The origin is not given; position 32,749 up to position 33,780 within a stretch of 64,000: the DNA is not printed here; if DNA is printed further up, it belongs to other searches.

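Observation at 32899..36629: Candidate undescribed two-gene system: Zn-ribbon nuclease + UvrD-like helicase sharing a PDF...E(Y/H)(W/Y)G nuclease-like module, plus topoisomerase-type Zn fingers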

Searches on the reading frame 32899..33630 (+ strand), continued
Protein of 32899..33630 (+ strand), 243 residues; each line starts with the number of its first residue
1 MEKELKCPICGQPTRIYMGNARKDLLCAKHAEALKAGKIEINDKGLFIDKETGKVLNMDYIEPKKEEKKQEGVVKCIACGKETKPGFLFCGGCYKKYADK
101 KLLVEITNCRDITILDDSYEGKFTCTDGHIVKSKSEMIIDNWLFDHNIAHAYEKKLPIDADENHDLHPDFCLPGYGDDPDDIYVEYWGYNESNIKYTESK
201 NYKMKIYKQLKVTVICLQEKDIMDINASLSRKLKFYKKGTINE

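Call 33: search_protein_families(library=pfam, proteins=[L012:2949-4676:+, L017:8722-10488:+, L023:8801-10663:+, L021:1957-5820:+, L026:4951-7962:+, L014:4742-7819:+, L049:8579-9607:+, L081:8300-9376:+, L080:8374-9069:+, L031:6040-6624:+], max_evalue=0.001)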
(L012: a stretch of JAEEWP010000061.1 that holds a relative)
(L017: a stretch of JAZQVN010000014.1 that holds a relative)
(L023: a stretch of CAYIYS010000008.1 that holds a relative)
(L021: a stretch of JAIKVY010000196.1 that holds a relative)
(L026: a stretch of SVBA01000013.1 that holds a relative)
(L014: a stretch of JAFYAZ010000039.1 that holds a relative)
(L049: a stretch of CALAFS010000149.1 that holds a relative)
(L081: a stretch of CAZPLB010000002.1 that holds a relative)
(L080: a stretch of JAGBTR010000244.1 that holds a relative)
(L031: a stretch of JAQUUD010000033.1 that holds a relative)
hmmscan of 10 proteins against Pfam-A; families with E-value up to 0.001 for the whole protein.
L012:2949-4676:+ (575 aa): 1 family
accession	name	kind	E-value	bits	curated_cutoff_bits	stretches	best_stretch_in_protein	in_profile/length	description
PF03572.23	Peptidase_S41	-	3.1e-15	56.6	24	1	385-553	13-164/165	Peptidase family S41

L017:8722-10488:+ (588 aa): 1 family
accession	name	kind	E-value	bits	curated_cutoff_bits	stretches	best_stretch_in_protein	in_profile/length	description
PF04434.22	SWIM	-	1.9e-08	34.1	19.6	1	47-83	1-37/38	SWIM zinc finger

L023:8801-10663:+ (621 aa): 6 families
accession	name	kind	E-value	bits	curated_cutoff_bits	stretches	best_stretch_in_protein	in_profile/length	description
PF13091.12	PLDc_2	-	3.5e-10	40.3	27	1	96-186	49-132/132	PLD-like domain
PF00176.29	SNF2-rel_dom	-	1.7e-09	37.7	24.9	1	334-455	124-228/290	SNF2-related domain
PF04851.21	ResIII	-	1.6e-07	31.9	22.5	0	245-296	6-61/164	Type III restriction enzyme, res subunit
PF09565.16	RE_NgoFVII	-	1.8e-07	31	23.8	1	104-193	70-156/162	NgoFVII restriction endonuclease N-terminal PLD domain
PF00270.35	DEAD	-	8.4e-05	22.8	26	0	329-377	111-163/167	DEAD/DEAH box helicase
PF20720.3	nSTAND3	-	9.4e-05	22.6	27.2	1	249-295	5-51/155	Novel STAND NTPase 3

L021:1957-5820:+ (1287 aa): 5 families
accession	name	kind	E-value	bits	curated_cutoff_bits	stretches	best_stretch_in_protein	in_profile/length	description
PF16592.10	Cas9_REC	-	4.4e-82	277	25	2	354-660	235-539/541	REC lobe of CRISPR-associated endonuclease Cas9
PF16595.10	Cas9_PI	-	3.4e-26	93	25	1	1019-1280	6-265/265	PAM-interacting domain of CRISPR-associated endonuclease Cas9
PF13395.12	HNH_4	-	1.1e-16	61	22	1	780-830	1-51/54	HNH endonuclease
PF22702.2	Cas9_RuvC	-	9.1e-13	48.9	27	1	888-958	3-79/151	Cas9 RuvC domain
PF16593.10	Cas9-BH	-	4.7e-12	45.9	26.3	1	56-88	1-33/33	Bridge helix of CRISPR-associated endonuclease Cas9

L026:4951-7962:+ (1003 aa): 3 families
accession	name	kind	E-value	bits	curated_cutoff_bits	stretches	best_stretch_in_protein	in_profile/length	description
PF00149.33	Metallophos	-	5.1e-09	37.3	21.5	1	5-230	3-190/191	Calcineurin-like phosphoesterase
PF20720.3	nSTAND3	-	1.7e-05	25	27.2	1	345-476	9-128/155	Novel STAND NTPase 3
PF04851.21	ResIII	-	0.00014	22.3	22.5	1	345-433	15-96/164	Type III restriction enzyme, res subunit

L014:4742-7819:+ (1025 aa): 1 family
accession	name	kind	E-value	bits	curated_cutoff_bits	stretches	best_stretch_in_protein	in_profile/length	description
PF00563.25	EAL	-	7.3e-26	91.4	31.3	1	769-1005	4-236/236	EAL domain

L049:8579-9607:+ (342 aa): 0 families

L081:8300-9376:+ (358 aa): 1 family
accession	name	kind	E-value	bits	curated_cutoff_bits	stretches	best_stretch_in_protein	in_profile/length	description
PF09903.14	DUF2130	-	1.4e-56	192.1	26.7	1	115-358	3-253/255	Uncharacterized protein conserved in bacteria (DUF2130)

L080:8374-9069:+ (232 aa): 1 family
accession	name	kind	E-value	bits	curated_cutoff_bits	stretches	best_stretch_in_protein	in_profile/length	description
PF02492.25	cobW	-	1.4e-37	129.5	20.7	1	22-195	4-179/180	CobW/HypB/UreG, nucleotide-binding domain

L031:6040-6624:+ (194 aa): 0 families

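Call 43: predict_structure(alignment_id=A2)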
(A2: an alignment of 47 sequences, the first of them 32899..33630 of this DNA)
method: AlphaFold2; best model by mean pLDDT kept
length: 243 residues; sequences in the alignment: 47
mean_pLDDT: 85.9   pTM: 0.52
mean pLDDT of the five models: 85.9, 83.7, 83.1, 81.8, 81.6
residues with pLDDT >= 90: 125; 70-90: 91; 50-70: 20; < 50: 7
segments of 3 or more residues with pLDDT < 50: 65-70
pLDDT, mean of each block of 10 residues (from residue 1): 80 88 91 93 91 89 54 78 86 83 73 65 76 91 96 92 92 93 89 80 95 95 96 96 95
secondary structure, 60 per line:
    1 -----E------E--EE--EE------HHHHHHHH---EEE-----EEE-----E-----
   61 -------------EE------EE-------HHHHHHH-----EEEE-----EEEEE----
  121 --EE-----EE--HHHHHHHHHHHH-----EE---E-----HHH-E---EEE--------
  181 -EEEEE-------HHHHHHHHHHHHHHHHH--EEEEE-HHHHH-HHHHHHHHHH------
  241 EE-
elements in order: H28-35 E39-41 E47-49 H91-97 E103-106 E112-116 H134-145 E170-172 E182-186 H194-210 E213-217 H219-223 H225-234

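Call 60: search_protein_families(library=pfam, proteins=[L087:8737-10818:+, L087:4090-7398:+], max_evalue=0.0001)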
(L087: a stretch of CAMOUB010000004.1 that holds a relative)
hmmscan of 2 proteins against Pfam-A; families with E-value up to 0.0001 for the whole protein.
L087:8737-10818:+ (693 aa): 1 family
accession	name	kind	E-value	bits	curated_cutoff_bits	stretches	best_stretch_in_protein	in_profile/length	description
PF09848.15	SLFN-g3_helicase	-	6.6e-60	203.7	24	1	253-646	3-353/354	Schlafen group 3, DNA/RNA helicase domain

L087:4090-7398:+ (1102 aa): 1 family
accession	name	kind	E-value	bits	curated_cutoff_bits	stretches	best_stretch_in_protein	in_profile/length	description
PF00149.33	Metallophos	-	2.1e-06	28.8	21.5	1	492-715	6-190/191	Calcineurin-like phosphoesterase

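Call 62: search_solved_structures(query=A2, max_evalue=1, show_alignments=2)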
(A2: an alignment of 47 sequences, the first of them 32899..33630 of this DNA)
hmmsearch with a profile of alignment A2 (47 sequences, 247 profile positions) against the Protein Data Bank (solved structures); distinct sequences matched with E-value up to 1: 2.
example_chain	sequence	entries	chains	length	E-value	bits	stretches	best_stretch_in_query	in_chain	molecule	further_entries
2dmi_A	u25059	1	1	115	0.27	14.1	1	25-84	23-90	Teashirt homolog 3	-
8fmw_N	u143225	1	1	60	0.5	13.2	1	67-104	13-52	30S ribosomal protein S14 type Z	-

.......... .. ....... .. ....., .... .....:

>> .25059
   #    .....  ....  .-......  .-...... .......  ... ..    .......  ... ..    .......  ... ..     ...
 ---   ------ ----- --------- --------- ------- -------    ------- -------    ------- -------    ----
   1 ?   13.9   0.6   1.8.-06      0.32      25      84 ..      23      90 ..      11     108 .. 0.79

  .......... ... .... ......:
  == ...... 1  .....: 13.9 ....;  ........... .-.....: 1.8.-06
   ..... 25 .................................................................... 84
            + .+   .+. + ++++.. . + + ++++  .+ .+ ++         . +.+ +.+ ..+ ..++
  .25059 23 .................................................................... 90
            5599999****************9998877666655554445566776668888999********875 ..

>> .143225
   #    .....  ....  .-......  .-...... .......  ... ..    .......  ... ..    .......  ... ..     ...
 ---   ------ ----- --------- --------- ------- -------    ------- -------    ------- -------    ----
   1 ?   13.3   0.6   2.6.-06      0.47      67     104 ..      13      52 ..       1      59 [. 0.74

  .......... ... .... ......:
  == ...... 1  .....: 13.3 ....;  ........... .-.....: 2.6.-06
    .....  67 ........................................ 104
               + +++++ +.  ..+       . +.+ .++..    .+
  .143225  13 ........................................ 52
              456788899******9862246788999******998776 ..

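Call 81: search_dna_similar(query=window:32899-33630:+, collection=plasmids, mode=protein, max_evalue=0.0001, max_rows=25)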
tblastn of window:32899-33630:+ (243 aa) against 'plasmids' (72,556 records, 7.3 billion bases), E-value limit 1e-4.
Records with a match: 12; places in all: 12; records where one place covers at least 80% of the query: 0.
Best place of each record, by identity: <60% 12.
By first word of the organism name: Vibrio 8; Methylotuvimicrobium 1; Nostoc 1; Mycobacterium 1; Halorhabdus 1.
By predicted mobility (MOB-suite, as given by PLSDB): non-mobilizable 8; conjugative 2; mobilizable 2.
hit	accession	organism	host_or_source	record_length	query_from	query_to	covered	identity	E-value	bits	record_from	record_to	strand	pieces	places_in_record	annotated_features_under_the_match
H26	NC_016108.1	Methylotuvimicrobium alcaliphilum 20Z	-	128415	117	233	48%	38.8%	1e-16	86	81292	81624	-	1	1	hypothetical protein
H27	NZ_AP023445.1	Nostoc sp. MS1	-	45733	119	236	49%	37.3%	6e-16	84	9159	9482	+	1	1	hypothetical protein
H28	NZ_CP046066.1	Vibrio sp. THAF191d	pure culture,Surface of a polyethylene ...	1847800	110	234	51%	33.6%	4e-13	76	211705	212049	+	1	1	none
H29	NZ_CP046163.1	Vibrio sp. THAF191c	pure culture,Surface of a polyethylene ...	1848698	110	234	51%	33.6%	4e-13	76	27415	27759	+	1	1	none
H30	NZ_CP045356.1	Vibrio sp. THAF64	pure culture,Surface of a sandy ...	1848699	110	234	51%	33.6%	4e-13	76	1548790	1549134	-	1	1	none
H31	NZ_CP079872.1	Mycobacterium sp. SMC-4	Homo sapiens,sputum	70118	86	233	61%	26.6%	1e-6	56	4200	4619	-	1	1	hypothetical protein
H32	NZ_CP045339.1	Vibrio sp. THAF190c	pure culture,Surface of a polyethylene ...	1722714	119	234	48%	33.6%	1e-11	71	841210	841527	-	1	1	none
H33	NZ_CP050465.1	Vibrio campbellii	single cell,seawater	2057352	119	234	48%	31.9%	6e-13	75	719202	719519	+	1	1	none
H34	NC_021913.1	Halorhabdus tiamatea SARL4B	-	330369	122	209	36%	32.0%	2e-7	59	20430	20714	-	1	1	UvrD-helicase domain-containing protein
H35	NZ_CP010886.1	Vibrio parahaemolyticus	Shrimps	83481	128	192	27%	43.3%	4e-5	52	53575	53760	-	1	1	UvrD-helicase domain-containing protein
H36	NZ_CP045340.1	Vibrio sp. THAF190c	pure culture,Surface of a polyethylene ...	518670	128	192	27%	41.8%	6e-5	51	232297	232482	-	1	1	UvrD-helicase domain-containing protein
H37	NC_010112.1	Vibrio sp. 23023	-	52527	128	192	27%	41.8%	1e-4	50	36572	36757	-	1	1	UvrD-helicase domain-containing protein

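Call 96: search_dna_similar(query=window:32899-33630:+, collection=phages, mode=protein, max_evalue=0.001, max_rows=15)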
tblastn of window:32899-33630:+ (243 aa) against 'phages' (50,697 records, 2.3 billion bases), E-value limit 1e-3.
Records with a match: 1; places in all: 1; records where one place covers at least 80% of the query: 0.
Best place of each record, by identity: <60% 1.
By first word of the organism name: Bacteriophage 1.
By host as written in the record: - 1.
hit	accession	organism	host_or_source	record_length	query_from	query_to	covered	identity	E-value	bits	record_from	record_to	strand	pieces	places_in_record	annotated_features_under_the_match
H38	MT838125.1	Bacteriophage sp.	human fecal samples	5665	120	215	40%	30.8%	3e-4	47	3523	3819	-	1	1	record has no annotation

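Call 101: find_related_loci(query=A1, collection=viral_contigs, flank=6000)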
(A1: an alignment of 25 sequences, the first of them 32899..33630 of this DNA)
Query A1 (243 aa) in viral_contigs; peptide patterns used: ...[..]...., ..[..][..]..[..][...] (x = any residue, [..] = any of these).
53 stretches matched a pattern; 1 encode a relative of the query (tblastn E <= 1e-3); 1 distinct loci.
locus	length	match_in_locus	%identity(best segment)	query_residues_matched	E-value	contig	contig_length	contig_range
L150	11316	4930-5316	29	122-240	1e-9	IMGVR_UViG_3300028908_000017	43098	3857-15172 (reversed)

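Call 104: search_protein_families(library=padloc, alignment_id=A2, max_evalue=0.001)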
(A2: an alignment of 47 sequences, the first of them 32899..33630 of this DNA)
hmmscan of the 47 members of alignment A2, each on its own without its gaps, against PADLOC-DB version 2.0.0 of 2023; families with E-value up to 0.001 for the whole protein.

A. member 1, window:32899-33630:+ (243 aa): 4 families
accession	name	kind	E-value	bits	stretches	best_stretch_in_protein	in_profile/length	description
PDLC05067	PDC-S69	-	1.3e-26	92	1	117-236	175-284/289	-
PDLC05065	PDC-S68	-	1.2e-10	37.8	1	125-213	1102-1184/1221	-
PDLC05066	PDC-S68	-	2.6e-09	33.6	1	127-209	1098-1174/1202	-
PDLC01150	HEAT_CxxC_PDDEXK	-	2.5e-08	31.6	1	124-237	184-288/288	HEAT_CxxC_PD-DEXK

B. families by the number of members that match (of 47 scanned): 4 families
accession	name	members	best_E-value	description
PDLC05067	PDC-S69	47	2.5e-27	-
PDLC05065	PDC-S68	47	1.5e-14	-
PDLC05066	PDC-S68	47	9.2e-13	-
PDLC01150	HEAT_CxxC_PDDEXK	46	1.2e-12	HEAT_CxxC_PD-DEXK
